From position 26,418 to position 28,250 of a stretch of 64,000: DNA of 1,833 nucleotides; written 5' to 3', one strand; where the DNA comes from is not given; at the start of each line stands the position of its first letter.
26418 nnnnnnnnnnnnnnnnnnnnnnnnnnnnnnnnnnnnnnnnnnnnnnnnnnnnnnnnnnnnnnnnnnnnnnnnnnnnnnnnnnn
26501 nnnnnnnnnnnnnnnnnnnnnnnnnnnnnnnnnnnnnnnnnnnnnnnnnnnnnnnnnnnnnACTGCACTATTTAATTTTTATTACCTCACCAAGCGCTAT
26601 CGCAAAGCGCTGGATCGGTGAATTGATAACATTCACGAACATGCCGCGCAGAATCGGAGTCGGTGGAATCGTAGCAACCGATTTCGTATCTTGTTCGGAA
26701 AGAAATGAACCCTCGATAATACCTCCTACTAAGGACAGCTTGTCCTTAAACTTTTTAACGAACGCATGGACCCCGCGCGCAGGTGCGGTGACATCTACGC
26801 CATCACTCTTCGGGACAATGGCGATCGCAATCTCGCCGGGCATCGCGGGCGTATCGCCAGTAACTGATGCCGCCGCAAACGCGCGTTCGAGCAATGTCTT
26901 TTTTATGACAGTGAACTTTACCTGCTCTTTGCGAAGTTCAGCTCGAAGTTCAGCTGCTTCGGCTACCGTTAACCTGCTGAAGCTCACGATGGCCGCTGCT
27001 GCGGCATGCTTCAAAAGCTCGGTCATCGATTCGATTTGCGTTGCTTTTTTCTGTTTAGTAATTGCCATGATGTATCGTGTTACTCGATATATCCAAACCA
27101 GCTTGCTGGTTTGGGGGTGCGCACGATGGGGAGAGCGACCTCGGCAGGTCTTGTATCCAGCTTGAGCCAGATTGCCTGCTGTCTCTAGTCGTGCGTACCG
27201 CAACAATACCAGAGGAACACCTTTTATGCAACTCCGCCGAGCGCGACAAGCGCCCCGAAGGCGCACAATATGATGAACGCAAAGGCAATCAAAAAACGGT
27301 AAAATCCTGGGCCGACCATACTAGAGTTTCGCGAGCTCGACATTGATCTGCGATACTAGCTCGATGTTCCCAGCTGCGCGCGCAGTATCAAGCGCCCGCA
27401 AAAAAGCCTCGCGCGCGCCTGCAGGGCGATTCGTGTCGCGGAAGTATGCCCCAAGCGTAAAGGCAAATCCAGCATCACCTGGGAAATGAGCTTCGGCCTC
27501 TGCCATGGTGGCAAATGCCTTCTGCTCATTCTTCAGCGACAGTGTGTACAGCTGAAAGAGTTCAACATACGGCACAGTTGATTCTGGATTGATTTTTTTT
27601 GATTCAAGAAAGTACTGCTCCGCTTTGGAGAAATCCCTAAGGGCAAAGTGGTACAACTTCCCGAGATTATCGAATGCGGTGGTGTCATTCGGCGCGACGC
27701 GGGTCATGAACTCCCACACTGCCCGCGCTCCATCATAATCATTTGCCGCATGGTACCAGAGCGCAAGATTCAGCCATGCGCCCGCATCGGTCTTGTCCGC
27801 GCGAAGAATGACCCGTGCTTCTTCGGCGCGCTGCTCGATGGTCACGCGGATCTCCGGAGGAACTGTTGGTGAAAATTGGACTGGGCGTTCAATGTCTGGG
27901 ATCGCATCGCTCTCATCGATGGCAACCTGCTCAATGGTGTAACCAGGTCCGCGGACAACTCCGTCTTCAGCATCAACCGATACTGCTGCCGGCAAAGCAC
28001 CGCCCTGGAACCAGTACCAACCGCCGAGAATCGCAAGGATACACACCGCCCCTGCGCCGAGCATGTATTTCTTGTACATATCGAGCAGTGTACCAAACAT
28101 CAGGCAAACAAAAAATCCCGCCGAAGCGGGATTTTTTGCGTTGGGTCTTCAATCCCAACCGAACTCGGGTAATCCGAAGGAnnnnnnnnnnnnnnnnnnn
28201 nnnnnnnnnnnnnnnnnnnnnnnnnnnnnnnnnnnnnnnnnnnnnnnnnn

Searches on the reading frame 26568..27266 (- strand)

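Call 36: search_protein_families(library=pfam, proteins=[window:26568-27266:-], max_evalue=0.001)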
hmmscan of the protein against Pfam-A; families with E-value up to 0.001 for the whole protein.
window:26568-27266:- (232 aa): 1 family
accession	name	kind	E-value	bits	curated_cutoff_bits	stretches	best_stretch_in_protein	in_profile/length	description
PF00466.25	Ribosomal_L10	-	1.9e-14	54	22.8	1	70-154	2-86/100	Ribosomal protein L10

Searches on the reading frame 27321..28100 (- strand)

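Call 36: search_protein_families(library=pfam, proteins=[window:27321-28100:-], max_evalue=0.001)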
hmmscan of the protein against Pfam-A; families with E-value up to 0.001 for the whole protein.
window:27321-28100:- (259 aa): 11 families
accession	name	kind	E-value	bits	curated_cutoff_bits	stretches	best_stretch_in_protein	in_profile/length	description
PF07719.23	TPR_2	-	2.3e-08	34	27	0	106-130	1-25/34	Tetratricopeptide repeat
PF13428.12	TPR_14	-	2.5e-07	31.2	23.5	0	107-149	2-44/44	Tetratricopeptide repeat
PF13374.12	TPR_10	-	6e-07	29.7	27.5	0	216-242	8-34/42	Tetratricopeptide repeat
PF13424.12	TPR_12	-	1e-05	26.1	30.1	0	106-169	3-73/77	Tetratricopeptide repeat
PF14559.12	TPR_19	-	1.2e-05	26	25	0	89-139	4-58/68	Tetratricopeptide repeat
PF13431.12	TPR_17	-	2e-05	25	24.4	0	98-126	5-33/34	Tetratricopeptide repeat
PF00515.34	TPR_1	-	2.3e-05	24.5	27.8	0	151-173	11-33/34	Tetratricopeptide repeat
PF13181.12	TPR_8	-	5e-05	23.6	25.7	0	143-173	4-33/34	Tetratricopeptide repeat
PF13176.12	TPR_7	-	5.1e-05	23.5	27.9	0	108-125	1-18/36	Tetratricopeptide repeat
PF13432.12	TPR_16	-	0.00039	21.3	32.7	0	118-173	9-63/65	Tetratricopeptide repeat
PF23914.1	TPR_CcmH_CycH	-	0.00075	19.8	42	0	96-140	111-155/158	Cytochrome c-type biogenesis protein H TPR domain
